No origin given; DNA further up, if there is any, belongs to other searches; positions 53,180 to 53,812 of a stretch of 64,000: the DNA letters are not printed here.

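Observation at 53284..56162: Candidate persulfide-sensing unit: SqrR/BigR-like ArsR repressor with an AT-rich palindromic operator, upstream of a four-domain CoADR-rhodanese-TusA-DsrE fusion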

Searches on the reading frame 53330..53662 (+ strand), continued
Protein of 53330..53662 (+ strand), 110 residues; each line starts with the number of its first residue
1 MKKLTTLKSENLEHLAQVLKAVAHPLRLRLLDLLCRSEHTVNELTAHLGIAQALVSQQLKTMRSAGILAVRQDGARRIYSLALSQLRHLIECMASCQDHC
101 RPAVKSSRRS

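Call 59: search_protein_families(library=ncbifam, proteins=[L083:4314-6554:+, L101:2002-4215:+, L100:752-2245:+, L087:834-1226:+], max_evalue=0.00001)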
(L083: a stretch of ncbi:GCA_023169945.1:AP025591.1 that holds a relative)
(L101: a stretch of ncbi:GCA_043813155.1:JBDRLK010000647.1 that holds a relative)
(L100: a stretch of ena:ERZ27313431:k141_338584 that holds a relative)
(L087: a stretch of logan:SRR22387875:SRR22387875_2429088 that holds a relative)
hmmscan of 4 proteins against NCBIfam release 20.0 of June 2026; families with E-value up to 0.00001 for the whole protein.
L083:4314-6554:+ (746 aa): 25 families
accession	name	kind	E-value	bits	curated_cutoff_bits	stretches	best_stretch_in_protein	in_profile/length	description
NF012032.0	PRK15488.1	equivalog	8e-131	437.4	694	3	1-371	1-364/759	thiosulfate reductase PhsA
TIGR01591.1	Fdh-alpha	equivalog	6.5e-66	222.8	666.25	2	52-367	3-316/672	formate dehydrogenase subunit alpha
TIGR02166.1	dmsA_ynfE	subfamily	2.8e-58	197.7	777.7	2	3-371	1-400/794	DMSO/selenate family reductase complex A subunit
TIGR03479.1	DMSO_red_II_alp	subfamily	1.9e-46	158.6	984.75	3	49-285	60-304/913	molybdopterin-dependent oxidoreductase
NF047855.1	AssmNtatRedNasC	equivalog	4.8e-42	144.1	1100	2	46-333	19-307/708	assimilatory nitrate reductase catalytic subunit NasC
NF041783.2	mnquin_red_QrcB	equivalog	7.8e-40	136.7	440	1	1-523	1-503/695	menaquinone reductase molybdopterin-binding-like subunit QrcB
TIGR01553.1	formate-DH-alph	equivalog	4.2e-38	130.7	814.2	2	3-134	2-136/1009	formate dehydrogenase-N subunit alpha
TIGR00509.1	bisC_fam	subfamily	5.6e-38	130.7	1017.55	2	229-368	199-343/772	molybdopterin guanine dinucleotide-containing S/N-oxide reductase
NF041714.1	arsenate_red_ArrA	equivalog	2e-37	128.8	1600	2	3-294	3-302/848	arsenate respiratory reductase molybdopterin-containing subunit ArrA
NF041884.1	selenate_YnfF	exception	7.5e-37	126.6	1650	1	3-368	1-397/798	selenate/tellurate reductase subunit YnfF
NF041513.1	formate_DH_Act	exception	2.2e-33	115.1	1400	2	42-140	37-133/1067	formate dehydrogenase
NF011566.1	PRK14990.1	exception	5.3e-31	107.4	1600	1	5-372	16-421/814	dimethylsulfoxide reductase subunit A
NF041885.1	selenate_YnfE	exception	7.3e-31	106.8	1675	1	42-370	43-406/805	selenate/tellurate reductase subunit YnfE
NF011682.0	PRK15102.1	equivalog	7.4e-28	97.1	909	2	255-369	279-397/829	trimethylamine-N-oxide reductase TorA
TIGR02164.1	torA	equivalog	2.8e-27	95.2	1465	2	252-370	272-394/824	trimethylamine-N-oxide reductase TorA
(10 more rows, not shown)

L101:2002-4215:+ (737 aa): 25 families
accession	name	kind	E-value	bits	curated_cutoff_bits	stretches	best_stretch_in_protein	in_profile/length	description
NF012032.0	PRK15488.1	equivalog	5.6e-144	480.9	694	2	4-560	3-565/759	thiosulfate reductase PhsA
TIGR01591.1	Fdh-alpha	equivalog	3e-72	243.7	666.25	1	52-686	2-639/672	formate dehydrogenase subunit alpha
TIGR02166.1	dmsA_ynfE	subfamily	3.3e-66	223.9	777.7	1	4-698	1-760/794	DMSO/selenate family reductase complex A subunit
NF041714.1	arsenate_red_ArrA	equivalog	7.8e-49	166.5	1600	2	5-293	4-300/848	arsenate respiratory reductase molybdopterin-containing subunit ArrA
NF047855.1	AssmNtatRedNasC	equivalog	1.8e-46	158.7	1100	3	200-367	175-340/708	assimilatory nitrate reductase catalytic subunit NasC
NF041783.2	mnquin_red_QrcB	equivalog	3.9e-46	157.5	440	1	47-521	51-502/695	menaquinone reductase molybdopterin-binding-like subunit QrcB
NF041884.1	selenate_YnfF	exception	3.5e-44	150.9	1650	1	4-733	1-796/798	selenate/tellurate reductase subunit YnfF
TIGR03479.1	DMSO_red_II_alp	subfamily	5.1e-44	150.6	984.75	3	78-286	95-304/913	molybdopterin-dependent oxidoreductase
NF041885.1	selenate_YnfE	exception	1.1e-43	149.1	1675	1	2-733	1-803/805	selenate/tellurate reductase subunit YnfE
NF011566.1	PRK14990.1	exception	1.2e-41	142.6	1600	1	4-733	14-812/814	dimethylsulfoxide reductase subunit A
TIGR00509.1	bisC_fam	subfamily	3.3e-36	124.8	1017.55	2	227-368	196-342/772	molybdopterin guanine dinucleotide-containing S/N-oxide reductase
TIGR01553.1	formate-DH-alph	equivalog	1.4e-32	112.5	814.2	2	4-140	2-141/1009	formate dehydrogenase-N subunit alpha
NF041513.1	formate_DH_Act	exception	5.3e-31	107.3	1400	2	43-141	37-133/1067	formate dehydrogenase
NF011682.0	PRK15102.1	equivalog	4.3e-28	97.9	909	2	256-368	279-395/829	trimethylamine-N-oxide reductase TorA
TIGR02164.1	torA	equivalog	9e-28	96.8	1465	2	255-368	274-391/824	trimethylamine-N-oxide reductase TorA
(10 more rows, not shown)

L100:752-2245:+ (497 aa): 3 families
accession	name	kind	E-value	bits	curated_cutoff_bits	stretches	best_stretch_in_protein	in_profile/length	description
TIGR04315.1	octaheme_Shew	subfamily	4e-167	556.7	375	1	70-487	2-440/440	tetrathionate reductase family octaheme c-type cytochrome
TIGR04314.1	methano7heme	equivalog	6.2e-12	45.1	250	1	208-357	189-325/494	methanogenesis multiheme c-type cytochrome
TIGR03508.1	decahem_SO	subfamily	2.6e-06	27.1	192.2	0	200-303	32-125/258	DmsE family decaheme c-type cytochrome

L087:834-1226:+ (131 aa): 1 family
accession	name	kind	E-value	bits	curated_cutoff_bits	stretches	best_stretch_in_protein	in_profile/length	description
TIGR04315.1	octaheme_Shew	subfamily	4.5e-32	111.6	375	1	27-131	2-99/440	tetrathionate reductase family octaheme c-type cytochrome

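Call 62: search_solved_structures(query=A1, max_evalue=0.000001, show_alignments=5)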
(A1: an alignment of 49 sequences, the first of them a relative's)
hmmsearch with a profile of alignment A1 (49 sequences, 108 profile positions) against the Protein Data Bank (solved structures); distinct sequences matched with E-value up to 0.000001: 32.
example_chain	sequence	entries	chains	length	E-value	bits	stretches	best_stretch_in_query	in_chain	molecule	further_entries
3pqj_A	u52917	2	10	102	2.9e-23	84.8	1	10-97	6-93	Biofilm growth-associated repressor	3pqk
13ct_A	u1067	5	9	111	8.5e-23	83.3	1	10-94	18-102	Transcriptional regulator, ArsR family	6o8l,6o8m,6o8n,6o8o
6o8k_A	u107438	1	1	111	9.9e-23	83.1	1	11-94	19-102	Transcriptional regulator, ArsR family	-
8qkf_A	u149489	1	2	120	1.4e-20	76.2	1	11-92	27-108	ArsR family transcriptional regulator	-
6jmi_A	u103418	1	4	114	3.7e-20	74.8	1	15-94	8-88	Uncharacterized HTH-type transcriptional regulator Rv0081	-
2lkp_A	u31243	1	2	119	1.3e-19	73.1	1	7-92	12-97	HTH-type transcriptional regulator NmtR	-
5znx_A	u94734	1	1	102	1.7e-19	72.7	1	8-97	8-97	Transcriptional activator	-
4k2e_A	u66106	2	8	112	2.1e-19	72.4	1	9-97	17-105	Transcriptional activator HlyU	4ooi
4ggg_A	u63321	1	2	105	3.7e-19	71.6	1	9-93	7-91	Repressor protein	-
3jth_A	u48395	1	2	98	3.8e-19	71.6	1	10-97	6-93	Transcription activator HlyU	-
1r1u_A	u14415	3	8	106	4.4e-19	71.4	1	7-93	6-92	repressor protein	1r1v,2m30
6cdb_A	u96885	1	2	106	4.8e-19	71.3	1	7-93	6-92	ArsR family transcriptional regulator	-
2kjb_A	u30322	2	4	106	4.9e-19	71.3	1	7-93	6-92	CzrA protein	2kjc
6cda_A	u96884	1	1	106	6.3e-19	70.9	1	7-93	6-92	ArsR family transcriptional regulator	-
1r22_A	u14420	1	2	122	4.8e-18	68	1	8-91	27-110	Transcriptional repressor smtB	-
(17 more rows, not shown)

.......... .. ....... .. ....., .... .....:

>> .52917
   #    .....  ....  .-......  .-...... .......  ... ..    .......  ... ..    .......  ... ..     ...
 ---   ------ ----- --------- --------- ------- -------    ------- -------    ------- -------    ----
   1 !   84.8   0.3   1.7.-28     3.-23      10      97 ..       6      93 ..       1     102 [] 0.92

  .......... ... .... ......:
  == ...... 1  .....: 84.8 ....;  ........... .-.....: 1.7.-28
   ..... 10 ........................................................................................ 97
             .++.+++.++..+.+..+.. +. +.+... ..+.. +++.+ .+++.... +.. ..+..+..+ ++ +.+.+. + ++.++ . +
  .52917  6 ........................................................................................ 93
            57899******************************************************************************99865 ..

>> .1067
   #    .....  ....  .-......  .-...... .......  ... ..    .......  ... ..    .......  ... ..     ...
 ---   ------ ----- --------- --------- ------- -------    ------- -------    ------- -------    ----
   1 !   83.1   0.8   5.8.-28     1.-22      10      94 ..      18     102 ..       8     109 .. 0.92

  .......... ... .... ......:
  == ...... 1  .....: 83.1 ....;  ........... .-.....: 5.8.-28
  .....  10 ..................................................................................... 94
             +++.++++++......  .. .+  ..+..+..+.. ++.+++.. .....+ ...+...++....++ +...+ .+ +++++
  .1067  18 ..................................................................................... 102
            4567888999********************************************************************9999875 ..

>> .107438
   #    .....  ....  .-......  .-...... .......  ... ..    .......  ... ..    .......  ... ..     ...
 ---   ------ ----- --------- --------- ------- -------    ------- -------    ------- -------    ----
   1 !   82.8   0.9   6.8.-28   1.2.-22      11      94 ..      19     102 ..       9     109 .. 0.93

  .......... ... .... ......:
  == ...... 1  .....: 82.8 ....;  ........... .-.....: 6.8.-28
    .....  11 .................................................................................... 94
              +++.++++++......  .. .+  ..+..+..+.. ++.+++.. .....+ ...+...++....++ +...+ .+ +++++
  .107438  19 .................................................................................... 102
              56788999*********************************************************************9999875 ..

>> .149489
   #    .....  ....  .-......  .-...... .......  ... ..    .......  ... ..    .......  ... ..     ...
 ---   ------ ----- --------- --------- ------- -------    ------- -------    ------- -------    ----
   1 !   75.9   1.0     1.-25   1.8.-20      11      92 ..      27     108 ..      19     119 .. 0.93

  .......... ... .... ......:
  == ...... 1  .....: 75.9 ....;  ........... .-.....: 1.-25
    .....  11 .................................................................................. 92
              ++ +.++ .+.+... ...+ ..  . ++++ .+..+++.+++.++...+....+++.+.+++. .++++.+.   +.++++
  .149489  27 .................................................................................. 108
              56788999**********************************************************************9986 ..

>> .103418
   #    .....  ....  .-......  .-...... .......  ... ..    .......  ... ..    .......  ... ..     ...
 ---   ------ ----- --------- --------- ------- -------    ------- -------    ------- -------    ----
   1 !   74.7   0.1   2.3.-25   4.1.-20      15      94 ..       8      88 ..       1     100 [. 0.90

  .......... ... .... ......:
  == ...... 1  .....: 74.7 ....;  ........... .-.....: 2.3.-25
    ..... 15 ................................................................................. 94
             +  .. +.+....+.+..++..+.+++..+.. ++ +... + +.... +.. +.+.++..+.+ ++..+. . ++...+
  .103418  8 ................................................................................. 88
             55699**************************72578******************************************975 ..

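Call 86: search_dna_similar(query=P0192, collection=plasmids, mode=protein, max_evalue=1e-12, max_rows=25)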
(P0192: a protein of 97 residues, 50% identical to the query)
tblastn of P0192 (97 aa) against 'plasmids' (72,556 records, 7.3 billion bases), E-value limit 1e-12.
No match.
